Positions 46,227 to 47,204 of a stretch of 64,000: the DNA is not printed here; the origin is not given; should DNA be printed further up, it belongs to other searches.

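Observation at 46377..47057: PCD/DCoH-like domain fused to RNase H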

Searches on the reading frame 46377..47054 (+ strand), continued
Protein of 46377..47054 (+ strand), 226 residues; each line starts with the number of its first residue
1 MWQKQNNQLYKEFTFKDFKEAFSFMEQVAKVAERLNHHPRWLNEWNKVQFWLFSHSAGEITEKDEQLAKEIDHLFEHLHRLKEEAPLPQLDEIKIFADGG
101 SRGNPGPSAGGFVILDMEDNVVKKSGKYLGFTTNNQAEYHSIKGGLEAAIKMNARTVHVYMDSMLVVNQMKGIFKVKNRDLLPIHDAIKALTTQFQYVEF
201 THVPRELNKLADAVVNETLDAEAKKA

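Call 17: search_protein_families(library=pfam, proteins=[P0125, P0127, P0128, P0130, P0131, P0134, P0136, P0139, P0158, P0160], max_evalue=0.01)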
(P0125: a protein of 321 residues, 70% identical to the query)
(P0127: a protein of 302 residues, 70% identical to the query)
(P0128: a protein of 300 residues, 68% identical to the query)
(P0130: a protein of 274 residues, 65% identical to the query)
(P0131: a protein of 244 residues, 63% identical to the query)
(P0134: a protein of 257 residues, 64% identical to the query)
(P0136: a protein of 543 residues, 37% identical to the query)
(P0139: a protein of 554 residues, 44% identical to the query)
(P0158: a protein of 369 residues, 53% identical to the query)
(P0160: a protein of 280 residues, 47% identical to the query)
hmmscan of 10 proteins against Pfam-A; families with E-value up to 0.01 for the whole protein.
P0125 (321 aa): 5 families
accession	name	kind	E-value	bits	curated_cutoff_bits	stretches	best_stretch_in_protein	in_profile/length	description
PF13456.12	RVT_3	-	5.1e-20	72.1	21.6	1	195-314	2-121/123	Reverse transcriptase-like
PF13673.13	Acetyltransf_10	-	9.9e-12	45.4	23.6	1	50-142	18-108/128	Acetyltransferase (GNAT) domain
PF00583.31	Acetyltransf_1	-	3e-11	44.1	20.7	1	50-128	17-103/116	Acetyltransferase (GNAT) family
PF13508.13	Acetyltransf_7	-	2.7e-09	37.7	27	1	65-142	4-83/84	Acetyltransferase (GNAT) domain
PF00075.30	RNase_H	-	1.5e-07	32.1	25.8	1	192-276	5-83/141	RNase H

P0127 (302 aa): 6 families
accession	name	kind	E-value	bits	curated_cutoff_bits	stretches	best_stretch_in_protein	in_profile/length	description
PF13456.12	RVT_3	-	1.4e-21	77.1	21.6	1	175-295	2-122/123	Reverse transcriptase-like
PF00583.31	Acetyltransf_1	-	1.5e-13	51.5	20.7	1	40-145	23-116/116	Acetyltransferase (GNAT) family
PF00075.30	RNase_H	-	2.7e-09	37.8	25.8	1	170-282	3-120/141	RNase H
PF13508.13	Acetyltransf_7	-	1.2e-08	35.6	27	1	58-146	4-83/84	Acetyltransferase (GNAT) domain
PF13673.13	Acetyltransf_10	-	7.7e-05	23.1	23.6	1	79-145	45-107/128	Acetyltransferase (GNAT) domain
PF13302.13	Acetyltransf_3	-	0.00035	21.7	25.4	1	16-146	13-138/138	Acetyltransferase (GNAT) domain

P0128 (300 aa): 3 families
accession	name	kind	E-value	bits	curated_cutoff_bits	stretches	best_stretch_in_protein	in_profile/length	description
PF13456.12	RVT_3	-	9.9e-22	77.6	21.6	1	173-291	3-121/123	Reverse transcriptase-like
PF00075.30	RNase_H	-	3.7e-08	34.1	25.8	1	168-290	4-136/141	RNase H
PF01243.27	PNPOx_N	-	4.3e-07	30.8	28.1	1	6-99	4-84/120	Pyridoxamine 5'-phosphate oxidase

P0130 (274 aa): 2 families
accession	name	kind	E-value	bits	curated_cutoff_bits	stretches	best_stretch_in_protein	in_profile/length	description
PF13456.12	RVT_3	-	9.4e-24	84.1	21.6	1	138-256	3-121/123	Reverse transcriptase-like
PF00075.30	RNase_H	-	2.1e-11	44.6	25.8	1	132-222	3-87/141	RNase H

P0131 (244 aa): 2 families
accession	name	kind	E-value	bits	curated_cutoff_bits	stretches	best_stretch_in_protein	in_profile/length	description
PF13456.12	RVT_3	-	1.9e-20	73.5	21.6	1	115-235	2-122/123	Reverse transcriptase-like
PF00075.30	RNase_H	-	2e-08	34.9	25.8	1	113-196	6-83/141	RNase H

P0134 (257 aa): 4 families
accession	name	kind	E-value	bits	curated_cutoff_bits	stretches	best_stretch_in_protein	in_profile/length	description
PF13456.12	RVT_3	-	6.7e-22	78.1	21.6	1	130-250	2-122/123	Reverse transcriptase-like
PF00075.30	RNase_H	-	8.8e-13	49.1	25.8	1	125-225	3-105/141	RNase H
PF04266.20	ASCH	-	1.5e-08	35.7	21.2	1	5-107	2-102/103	ASCH domain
PF12961.13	DUF3850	-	0.0044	17.6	22.9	1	3-45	3-44/77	Domain of unknown function (DUF3850)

P0136 (543 aa): 3 families
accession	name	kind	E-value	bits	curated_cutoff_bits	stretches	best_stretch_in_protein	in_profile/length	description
PF13456.12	RVT_3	-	3.9e-82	272.7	21.6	3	247-370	2-123/123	Reverse transcriptase-like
PF00075.30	RNase_H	-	4.2e-13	50.1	25.8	2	244-371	5-140/141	RNase H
PF02037.33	SAP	-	7.2e-10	38.7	23.9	1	19-51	2-34/37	SAP domain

P0139 (554 aa): 1 family
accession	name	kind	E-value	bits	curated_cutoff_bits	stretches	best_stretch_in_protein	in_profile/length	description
PF01329.24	Pterin_4a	-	1.8e-113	371.3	26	4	33-123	2-90/91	Pterin 4 alpha carbinolamine dehydratase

P0158 (369 aa): 6 families
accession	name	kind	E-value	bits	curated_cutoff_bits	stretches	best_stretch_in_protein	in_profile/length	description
PF13456.12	RVT_3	-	4.3e-19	69.1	21.6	1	240-359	2-121/123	Reverse transcriptase-like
PF00075.30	RNase_H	-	2.2e-09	38.1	25.8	1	237-347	5-120/141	RNase H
PF13671.12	AAA_33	-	0.00033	21.4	27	1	14-58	4-48/143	AAA domain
PF13238.12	AAA_18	-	0.0031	18.4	29.4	0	13-117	2-80/128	AAA domain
PF00004.35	AAA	-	0.0038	18.1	21.2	0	15-46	4-35/131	ATPase family associated with various cellular activities (AAA)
PF00910.28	RNA_helicase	-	0.0049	17.8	21.5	0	13-59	2-44/105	RNA helicase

P0160 (280 aa): 4 families
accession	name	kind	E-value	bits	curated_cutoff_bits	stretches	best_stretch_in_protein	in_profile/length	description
PF13456.12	RVT_3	-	1.4e-19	70.7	21.6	1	147-267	2-121/123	Reverse transcriptase-like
PF00075.30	RNase_H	-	6.4e-12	46.3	25.8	1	145-240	6-98/141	RNase H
PF00293.34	NUDIX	-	9.4e-08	32.6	21.1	1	6-112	5-118/134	NUDIX domain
PF22327.2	Nudt16-like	-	0.0054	17.1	27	0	34-91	36-97/161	U8 snoRNA-decapping enzyme-like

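Call 20: find_encoding_contigs(protein=P0125, flank=3000, max_places=3)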
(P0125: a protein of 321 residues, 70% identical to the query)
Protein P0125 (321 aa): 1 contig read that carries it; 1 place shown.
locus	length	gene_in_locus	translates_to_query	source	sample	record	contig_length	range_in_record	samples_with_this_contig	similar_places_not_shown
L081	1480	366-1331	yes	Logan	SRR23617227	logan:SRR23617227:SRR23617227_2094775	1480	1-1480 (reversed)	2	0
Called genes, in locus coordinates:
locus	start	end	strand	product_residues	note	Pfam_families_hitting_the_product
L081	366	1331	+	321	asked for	PF00583:Acetyltransf_1, PF13673:Acetyltransf_10, PF13508:Acetyltransf_7, PF00075:RNase_H (weak), PF13456:RVT_3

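Call 21: find_encoding_contigs(protein=P0128, flank=3000, max_places=3)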
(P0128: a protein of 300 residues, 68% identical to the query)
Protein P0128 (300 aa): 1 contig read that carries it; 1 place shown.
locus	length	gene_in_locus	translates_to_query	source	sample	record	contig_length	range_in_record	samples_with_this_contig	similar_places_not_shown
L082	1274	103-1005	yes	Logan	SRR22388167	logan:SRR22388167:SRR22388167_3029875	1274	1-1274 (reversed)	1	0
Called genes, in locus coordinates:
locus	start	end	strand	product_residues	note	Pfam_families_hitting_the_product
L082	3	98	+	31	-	?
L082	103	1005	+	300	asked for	PF00075:RNase_H, PF13456:RVT_3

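Call 22: find_encoding_contigs(protein=P0134, flank=3000, max_places=3)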
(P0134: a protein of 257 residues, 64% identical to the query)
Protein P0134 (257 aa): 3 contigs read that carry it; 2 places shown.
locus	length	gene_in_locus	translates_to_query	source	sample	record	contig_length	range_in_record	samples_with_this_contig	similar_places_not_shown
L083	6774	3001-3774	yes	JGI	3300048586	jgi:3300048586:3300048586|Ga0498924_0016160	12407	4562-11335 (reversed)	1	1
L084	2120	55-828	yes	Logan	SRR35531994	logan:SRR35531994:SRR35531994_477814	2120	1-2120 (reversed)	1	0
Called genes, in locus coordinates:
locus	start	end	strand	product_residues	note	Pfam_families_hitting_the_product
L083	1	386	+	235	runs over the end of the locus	PF07685:GATase_3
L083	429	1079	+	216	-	-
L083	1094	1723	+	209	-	PF13483:Lactamase_B_3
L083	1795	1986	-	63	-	PF00830:Ribosomal_L28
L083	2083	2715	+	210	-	PF02163:Peptidase_M50 (weak)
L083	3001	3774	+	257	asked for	PF04266:ASCH, PF00075:RNase_H, PF13456:RVT_3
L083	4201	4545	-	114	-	PF00453:Ribosomal_L20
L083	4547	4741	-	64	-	PF01632:Ribosomal_L35p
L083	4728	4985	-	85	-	PF00707:IF3_C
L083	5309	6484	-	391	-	PF01078:Mg_chelatase, PF05496:RuvB_N (faint), PF00158:Sigma54_activat (weak), PF00004:AAA (weak), PF07728:AAA_5, PF00493:MCM, PF13335:Mg_chelatase_C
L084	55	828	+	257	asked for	PF04266:ASCH, PF00075:RNase_H, PF13456:RVT_3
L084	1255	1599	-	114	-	PF00453:Ribosomal_L20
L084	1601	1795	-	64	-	PF01632:Ribosomal_L35p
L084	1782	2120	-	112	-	?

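Call 23: find_encoding_contigs(protein=P0127, flank=3000, max_places=2)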
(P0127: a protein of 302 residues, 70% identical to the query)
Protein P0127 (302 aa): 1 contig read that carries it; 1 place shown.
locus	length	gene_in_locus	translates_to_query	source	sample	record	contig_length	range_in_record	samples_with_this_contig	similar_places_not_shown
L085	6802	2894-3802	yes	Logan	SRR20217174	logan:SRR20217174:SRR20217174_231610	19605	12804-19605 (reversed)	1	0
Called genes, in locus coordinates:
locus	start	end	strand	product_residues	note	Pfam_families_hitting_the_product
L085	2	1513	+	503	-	?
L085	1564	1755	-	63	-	PF00830:Ribosomal_L28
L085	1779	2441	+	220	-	PF02163:Peptidase_M50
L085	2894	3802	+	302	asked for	PF00583:Acetyltransf_1, PF13673:Acetyltransf_10 (weak), PF13508:Acetyltransf_7, PF00075:RNase_H, PF13456:RVT_3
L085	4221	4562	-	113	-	PF00453:Ribosomal_L20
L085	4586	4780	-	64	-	PF01632:Ribosomal_L35p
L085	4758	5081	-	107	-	PF00707:IF3_C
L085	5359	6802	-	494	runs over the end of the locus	PF05362:Lon_C (faint), PF13541:ChlI, PF01078:Mg_chelatase, PF20030:bpMoxR (faint), PF00158:Sigma54_activat (weak), PF00493:MCM (weak), PF07728:AAA_5, PF13335:Mg_chelatase_C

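Call 24: find_encoding_contigs(protein=P0160, flank=3000, max_places=2)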
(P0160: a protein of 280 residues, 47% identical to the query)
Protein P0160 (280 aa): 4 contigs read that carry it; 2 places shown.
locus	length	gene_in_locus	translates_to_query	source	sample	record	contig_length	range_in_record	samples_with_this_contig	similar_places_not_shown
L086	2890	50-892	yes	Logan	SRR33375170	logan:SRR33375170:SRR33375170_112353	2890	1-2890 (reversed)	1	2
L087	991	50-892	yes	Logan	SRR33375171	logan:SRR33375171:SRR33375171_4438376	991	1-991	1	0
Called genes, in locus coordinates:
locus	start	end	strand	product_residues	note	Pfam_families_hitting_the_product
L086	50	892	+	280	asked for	PF00293:NUDIX, PF00075:RNase_H, PF13456:RVT_3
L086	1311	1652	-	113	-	PF00453:Ribosomal_L20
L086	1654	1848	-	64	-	PF01632:Ribosomal_L35p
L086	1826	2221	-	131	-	PF05198:IF3_N, PF00707:IF3_C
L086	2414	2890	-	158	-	?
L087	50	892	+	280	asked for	PF00293:NUDIX, PF00075:RNase_H, PF13456:RVT_3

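Call 25: find_encoding_contigs(protein=P0158, flank=3000, max_places=2)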
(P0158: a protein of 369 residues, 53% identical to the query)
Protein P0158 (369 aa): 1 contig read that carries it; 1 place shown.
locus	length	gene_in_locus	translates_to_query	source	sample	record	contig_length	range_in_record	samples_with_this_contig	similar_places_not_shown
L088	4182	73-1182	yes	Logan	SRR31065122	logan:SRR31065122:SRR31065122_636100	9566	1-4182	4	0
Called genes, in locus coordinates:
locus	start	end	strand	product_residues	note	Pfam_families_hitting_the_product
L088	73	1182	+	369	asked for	PF00075:RNase_H, PF13456:RVT_3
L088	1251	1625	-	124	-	-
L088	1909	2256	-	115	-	PF00453:Ribosomal_L20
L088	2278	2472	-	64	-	PF01632:Ribosomal_L35p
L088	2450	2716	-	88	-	PF00707:IF3_C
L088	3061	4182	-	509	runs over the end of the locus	PF05362:Lon_C (weak), PF13541:ChlI, PF00158:Sigma54_activat (faint), PF01078:Mg_chelatase, PF07728:AAA_5, PF00493:MCM (weak), PF13335:Mg_chelatase_C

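Call 26: find_encoding_contigs(protein=P0131, flank=3000, max_places=2)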
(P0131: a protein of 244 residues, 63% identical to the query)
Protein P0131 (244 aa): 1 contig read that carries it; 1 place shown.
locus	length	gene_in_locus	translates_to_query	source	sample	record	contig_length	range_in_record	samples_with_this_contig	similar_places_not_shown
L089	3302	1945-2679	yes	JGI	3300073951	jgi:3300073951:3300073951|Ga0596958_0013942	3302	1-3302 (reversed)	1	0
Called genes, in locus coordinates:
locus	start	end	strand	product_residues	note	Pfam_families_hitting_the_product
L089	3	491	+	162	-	?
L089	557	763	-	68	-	PF00830:Ribosomal_L28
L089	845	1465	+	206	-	PF02163:Peptidase_M50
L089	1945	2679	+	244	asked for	PF00075:RNase_H, PF13456:RVT_3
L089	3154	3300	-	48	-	?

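Call 37: search_protein_families(library=pfam, proteins=[P0132, P0138, P0140, P0150, P0161, P0204, P0205, P0208, P0212, P0218], max_evalue=0.01)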
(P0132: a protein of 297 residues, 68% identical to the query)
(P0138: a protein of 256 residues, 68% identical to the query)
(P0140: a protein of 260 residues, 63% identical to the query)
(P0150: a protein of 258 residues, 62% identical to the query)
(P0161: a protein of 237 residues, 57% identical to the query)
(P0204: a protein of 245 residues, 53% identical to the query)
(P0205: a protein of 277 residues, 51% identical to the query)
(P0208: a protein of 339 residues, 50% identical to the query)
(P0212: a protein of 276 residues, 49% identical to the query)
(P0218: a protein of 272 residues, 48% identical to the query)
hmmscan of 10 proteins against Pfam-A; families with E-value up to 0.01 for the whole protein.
P0132 (297 aa): 2 families
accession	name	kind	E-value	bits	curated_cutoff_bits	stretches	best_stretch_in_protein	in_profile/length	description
PF13456.12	RVT_3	-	2.9e-23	82.6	21.6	1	173-293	3-123/123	Reverse transcriptase-like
PF00075.30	RNase_H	-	3.5e-07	30.9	25.8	1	166-258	2-88/141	RNase H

P0138 (256 aa): 2 families
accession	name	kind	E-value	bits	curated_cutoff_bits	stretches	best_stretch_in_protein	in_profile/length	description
PF13456.12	RVT_3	-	8e-25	87.6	21.6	1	121-240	2-121/123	Reverse transcriptase-like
PF00075.30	RNase_H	-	1.9e-11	44.7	25.8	1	116-227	3-119/141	RNase H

P0140 (260 aa): 2 families
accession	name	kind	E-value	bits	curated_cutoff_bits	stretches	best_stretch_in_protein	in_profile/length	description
PF13456.12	RVT_3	-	1e-23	84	21.6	1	132-252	3-123/123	Reverse transcriptase-like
PF00075.30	RNase_H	-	1.1e-09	39.1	25.8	1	128-237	5-119/141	RNase H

P0150 (258 aa): 2 families
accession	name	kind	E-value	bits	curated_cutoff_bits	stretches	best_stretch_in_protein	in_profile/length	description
PF13456.12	RVT_3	-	1.3e-26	93.4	21.6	1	130-249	3-122/123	Reverse transcriptase-like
PF00075.30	RNase_H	-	3.1e-10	40.8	25.8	1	125-236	4-120/141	RNase H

P0161 (237 aa): 2 families
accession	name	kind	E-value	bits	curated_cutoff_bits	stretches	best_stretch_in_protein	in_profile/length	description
PF13456.12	RVT_3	-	3.8e-19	69.3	21.6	1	112-232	2-122/123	Reverse transcriptase-like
PF00075.30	RNase_H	-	8.9e-11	42.6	25.8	1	107-219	3-120/141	RNase H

P0204 (245 aa): 3 families
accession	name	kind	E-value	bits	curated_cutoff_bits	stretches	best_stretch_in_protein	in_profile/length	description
PF13456.12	RVT_3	-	2.9e-21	76.1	21.6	1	120-239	2-121/123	Reverse transcriptase-like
PF03091.20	CutA1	-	5e-21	74.8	22.4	1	7-103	2-99/99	CutA1 divalent ion tolerance protein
PF00075.30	RNase_H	-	1.6e-10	41.7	25.8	1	117-196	5-79/141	RNase H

P0205 (277 aa): 3 families
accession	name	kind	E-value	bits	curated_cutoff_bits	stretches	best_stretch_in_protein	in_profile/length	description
PF13456.12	RVT_3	-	7.4e-24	84.5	21.6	1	150-269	2-121/123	Reverse transcriptase-like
PF00075.30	RNase_H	-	5.5e-11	43.3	25.8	1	144-243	2-98/141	RNase H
PF05014.21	Nuc_deoxyrib_tr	-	2.1e-05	25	28.8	1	23-103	19-100/117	Nucleoside 2-deoxyribosyltransferase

P0208 (339 aa): 4 families
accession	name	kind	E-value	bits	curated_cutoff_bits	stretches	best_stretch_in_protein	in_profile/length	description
PF13456.12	RVT_3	-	1.1e-20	74.2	21.6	1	210-329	2-121/123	Reverse transcriptase-like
PF01966.28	HD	-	6.6e-12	46.2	22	1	32-132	3-114/116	HD domain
PF00075.30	RNase_H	-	3.3e-09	37.5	25.8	1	206-291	4-84/141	RNase H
PF08668.18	HDOD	-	0.003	17.5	22.9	1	32-80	97-146/196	HDOD domain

P0212 (276 aa): 3 families
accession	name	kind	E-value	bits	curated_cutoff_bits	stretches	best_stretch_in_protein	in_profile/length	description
PF13456.12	RVT_3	-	4.3e-22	78.8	21.6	1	149-268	2-121/123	Reverse transcriptase-like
PF00856.33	SET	-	2.3e-15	57.4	22.4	1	21-120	1-105/105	SET domain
PF00075.30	RNase_H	-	7.7e-10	39.5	25.8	1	145-232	4-86/141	RNase H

P0218 (272 aa): 3 families
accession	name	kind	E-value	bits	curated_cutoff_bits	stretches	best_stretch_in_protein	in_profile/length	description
PF03479.20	PCC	-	2e-21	76.9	25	1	3-108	2-115/117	Plants and Prokaryotes Conserved (PCC) domain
PF13456.12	RVT_3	-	2e-19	70.2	21.6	1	143-262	2-121/123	Reverse transcriptase-like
PF00075.30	RNase_H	-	5.1e-08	33.6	25.8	1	140-224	5-84/141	RNase H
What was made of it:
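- By their family annotations, several alternative modules are nucleotide or nucleoside enzymes: NUDIX, HD, NDT-like, a P-loop kinase-like domain and ASCH (calls 17, 37).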

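Call 38: search_protein_families(library=pfam, proteins=[P0233, P0234, P0193, P0191, P0252, P0137, P0187, P0255, P0249, P0144], max_evalue=0.01)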
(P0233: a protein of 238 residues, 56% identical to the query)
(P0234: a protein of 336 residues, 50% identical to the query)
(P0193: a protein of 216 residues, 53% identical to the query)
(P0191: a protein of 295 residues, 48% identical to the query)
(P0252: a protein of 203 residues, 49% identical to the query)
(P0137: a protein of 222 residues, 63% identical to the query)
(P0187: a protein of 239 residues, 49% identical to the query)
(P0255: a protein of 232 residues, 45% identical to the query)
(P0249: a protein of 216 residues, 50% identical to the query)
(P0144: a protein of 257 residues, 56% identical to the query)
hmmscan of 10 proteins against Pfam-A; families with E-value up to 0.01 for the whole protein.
P0233 (238 aa): 2 families
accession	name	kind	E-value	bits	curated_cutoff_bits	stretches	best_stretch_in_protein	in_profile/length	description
PF13456.12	RVT_3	-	1.2e-16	61.2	21.6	1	112-230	3-121/123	Reverse transcriptase-like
PF00075.30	RNase_H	-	1.6e-08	35.2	25.8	1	106-217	3-119/141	RNase H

P0234 (336 aa): 3 families
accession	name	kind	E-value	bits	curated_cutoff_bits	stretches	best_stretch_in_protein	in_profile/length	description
PF04199.19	Cyclase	-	2.2e-21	77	23.1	1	2-134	12-140/142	Putative cyclase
PF13456.12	RVT_3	-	6.7e-20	71.7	21.6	1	211-329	2-120/123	Reverse transcriptase-like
PF00075.30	RNase_H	-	9.3e-10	39.3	25.8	1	206-289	3-81/141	RNase H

P0193 (216 aa): 2 families
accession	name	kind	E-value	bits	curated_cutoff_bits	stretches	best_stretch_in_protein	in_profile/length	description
PF13456.12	RVT_3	-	4.6e-20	72.2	21.6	1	88-207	3-121/123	Reverse transcriptase-like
PF00075.30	RNase_H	-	1.8e-10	41.5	25.8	1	83-208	4-138/141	RNase H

P0191 (295 aa): 3 families
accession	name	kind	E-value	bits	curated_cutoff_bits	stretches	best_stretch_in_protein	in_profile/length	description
PF13456.12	RVT_3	-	3.4e-24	85.5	21.6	1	165-285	2-122/123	Reverse transcriptase-like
PF00075.30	RNase_H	-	1.9e-10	41.5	25.8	1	159-292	2-137/141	RNase H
PF18406.6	DUF1281_C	-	0.0049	17.2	22.8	0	254-278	27-50/88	Ferredoxin-like domain in Api92-like protein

P0252 (203 aa): 3 families
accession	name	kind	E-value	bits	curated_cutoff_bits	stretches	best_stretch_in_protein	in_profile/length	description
PF13456.12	RVT_3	-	7.3e-21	74.8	21.6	1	76-195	2-121/123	Reverse transcriptase-like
PF00075.30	RNase_H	-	2.4e-09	37.9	25.8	1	72-151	4-77/141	RNase H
PF01228.26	Gly_radical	-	0.0069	17.3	22.2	0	27-65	30-67/106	Glycine radical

P0137 (222 aa): 3 families
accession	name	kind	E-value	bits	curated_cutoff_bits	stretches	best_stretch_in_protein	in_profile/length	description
PF13456.12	RVT_3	-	9.8e-21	74.4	21.6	1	95-216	2-123/123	Reverse transcriptase-like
PF00075.30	RNase_H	-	7.2e-10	39.6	25.8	1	90-177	3-84/141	RNase H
PF13280.12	WYL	-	2.5e-05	24.6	21.8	1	4-64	12-67/70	WYL domain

P0187 (239 aa): 2 families
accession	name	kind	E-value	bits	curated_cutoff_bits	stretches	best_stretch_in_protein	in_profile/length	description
PF13456.12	RVT_3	-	4.8e-23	81.8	21.6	1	98-218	2-122/123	Reverse transcriptase-like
PF00075.30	RNase_H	-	1.1e-07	32.6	25.8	1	93-205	3-120/141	RNase H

P0255 (232 aa): 2 families
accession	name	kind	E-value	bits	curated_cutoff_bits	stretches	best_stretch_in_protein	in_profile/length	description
PF13456.12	RVT_3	-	1.7e-22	80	21.6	1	95-217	2-122/123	Reverse transcriptase-like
PF00075.30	RNase_H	-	2.6e-09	37.8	25.8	1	91-217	4-138/141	RNase H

P0249 (216 aa): 2 families
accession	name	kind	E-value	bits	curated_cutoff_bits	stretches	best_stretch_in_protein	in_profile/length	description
PF13456.12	RVT_3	-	9.7e-24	84.1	21.6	1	89-209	2-122/123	Reverse transcriptase-like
PF00075.30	RNase_H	-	1.2e-10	42.2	25.8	1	85-206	4-135/141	RNase H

P0144 (257 aa): 3 families
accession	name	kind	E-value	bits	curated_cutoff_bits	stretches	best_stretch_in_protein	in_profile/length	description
PF13456.12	RVT_3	-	6.3e-21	75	21.6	1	126-245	3-122/123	Reverse transcriptase-like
PF00075.30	RNase_H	-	5.2e-09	36.8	25.8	1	119-219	2-96/141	RNase H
PF00293.34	NUDIX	-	1.9e-08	34.9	21.1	1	1-87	38-131/134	NUDIX domain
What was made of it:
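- Some alternative modules at the same position are nucleic-acid-related: ASCH, WYL, PCC, SET (calls 17, 37, 38). The module is replaced by plainly enzymatic domains (NUDIX, GNAT, HD, cyclase) in sister lineages (calls 17, 37, 38).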

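Call 58: find_encoding_contigs(protein=P0123, flank=3000, max_places=2)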
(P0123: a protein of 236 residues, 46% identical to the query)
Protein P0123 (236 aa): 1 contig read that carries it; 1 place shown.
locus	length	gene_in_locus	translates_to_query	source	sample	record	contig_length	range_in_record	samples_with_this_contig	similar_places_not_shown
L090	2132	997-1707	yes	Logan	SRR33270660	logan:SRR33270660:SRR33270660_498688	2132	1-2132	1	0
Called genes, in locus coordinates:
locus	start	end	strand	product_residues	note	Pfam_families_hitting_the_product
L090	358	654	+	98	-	PF13683:rve_3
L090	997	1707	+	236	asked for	PF01329:Pterin_4a, PF00075:RNase_H, PF13456:RVT_3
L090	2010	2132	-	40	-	?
